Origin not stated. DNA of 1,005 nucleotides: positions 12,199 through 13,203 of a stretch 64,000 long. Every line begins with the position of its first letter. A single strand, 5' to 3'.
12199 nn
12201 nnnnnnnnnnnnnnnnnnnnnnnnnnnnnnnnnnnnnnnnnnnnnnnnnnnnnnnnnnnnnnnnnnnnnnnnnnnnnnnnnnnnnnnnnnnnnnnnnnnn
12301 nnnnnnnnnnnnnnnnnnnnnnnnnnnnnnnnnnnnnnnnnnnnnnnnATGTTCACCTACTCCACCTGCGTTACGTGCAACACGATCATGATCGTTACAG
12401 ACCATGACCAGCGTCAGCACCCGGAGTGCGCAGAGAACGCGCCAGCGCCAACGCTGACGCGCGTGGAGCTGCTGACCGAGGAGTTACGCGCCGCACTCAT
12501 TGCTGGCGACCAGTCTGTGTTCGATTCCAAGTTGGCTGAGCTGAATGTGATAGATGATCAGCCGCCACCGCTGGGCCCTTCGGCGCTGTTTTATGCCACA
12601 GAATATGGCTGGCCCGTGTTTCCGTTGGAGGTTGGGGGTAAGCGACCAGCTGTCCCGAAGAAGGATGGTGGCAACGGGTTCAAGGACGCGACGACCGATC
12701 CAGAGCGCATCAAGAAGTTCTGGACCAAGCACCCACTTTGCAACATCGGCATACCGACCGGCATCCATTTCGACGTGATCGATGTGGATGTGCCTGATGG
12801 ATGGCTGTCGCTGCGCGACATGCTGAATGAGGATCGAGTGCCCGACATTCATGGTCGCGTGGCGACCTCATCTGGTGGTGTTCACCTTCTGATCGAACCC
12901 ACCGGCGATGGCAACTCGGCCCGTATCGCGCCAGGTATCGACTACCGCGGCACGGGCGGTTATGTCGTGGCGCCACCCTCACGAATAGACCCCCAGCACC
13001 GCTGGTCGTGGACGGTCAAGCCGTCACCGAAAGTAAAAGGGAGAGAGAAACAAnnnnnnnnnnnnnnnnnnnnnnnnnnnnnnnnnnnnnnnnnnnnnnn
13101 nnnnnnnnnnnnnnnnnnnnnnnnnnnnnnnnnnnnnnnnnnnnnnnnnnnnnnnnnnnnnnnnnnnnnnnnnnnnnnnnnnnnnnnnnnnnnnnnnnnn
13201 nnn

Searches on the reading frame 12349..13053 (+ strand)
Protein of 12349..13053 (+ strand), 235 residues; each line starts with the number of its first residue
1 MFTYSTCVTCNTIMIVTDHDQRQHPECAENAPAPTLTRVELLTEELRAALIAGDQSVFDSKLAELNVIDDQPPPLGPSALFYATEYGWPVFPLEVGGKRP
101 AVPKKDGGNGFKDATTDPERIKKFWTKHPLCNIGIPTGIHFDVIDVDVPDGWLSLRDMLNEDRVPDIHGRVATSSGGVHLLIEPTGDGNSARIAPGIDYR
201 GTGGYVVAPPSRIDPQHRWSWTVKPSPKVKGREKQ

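Call 67: search_protein_families(library=phrogs, proteins=[window:12349-13053:+], max_evalue=0.01)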
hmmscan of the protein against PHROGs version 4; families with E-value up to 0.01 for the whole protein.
window:12349-13053:+ (235 aa): 5 families
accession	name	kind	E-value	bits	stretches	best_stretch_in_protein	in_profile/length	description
phrog_5852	-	DNA, RNA and nucleotide metabolism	8e-67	226.1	1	1-233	1-239/242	DNA polymerase/primase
phrog_5177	-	DNA, RNA and nucleotide metabolism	3e-19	69.4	1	77-211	22-158/876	DNA polymerase/primase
phrog_1156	-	DNA, RNA and nucleotide metabolism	7.7e-18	65.4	1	84-226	21-170/855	DNA primase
phrog_695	-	DNA, RNA and nucleotide metabolism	6.6e-06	26.1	1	83-218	15-153/704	DNA polymerase/primase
phrog_906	-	DNA, RNA and nucleotide metabolism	2.9e-05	24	1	106-212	80-220/872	DNA polymerase/primase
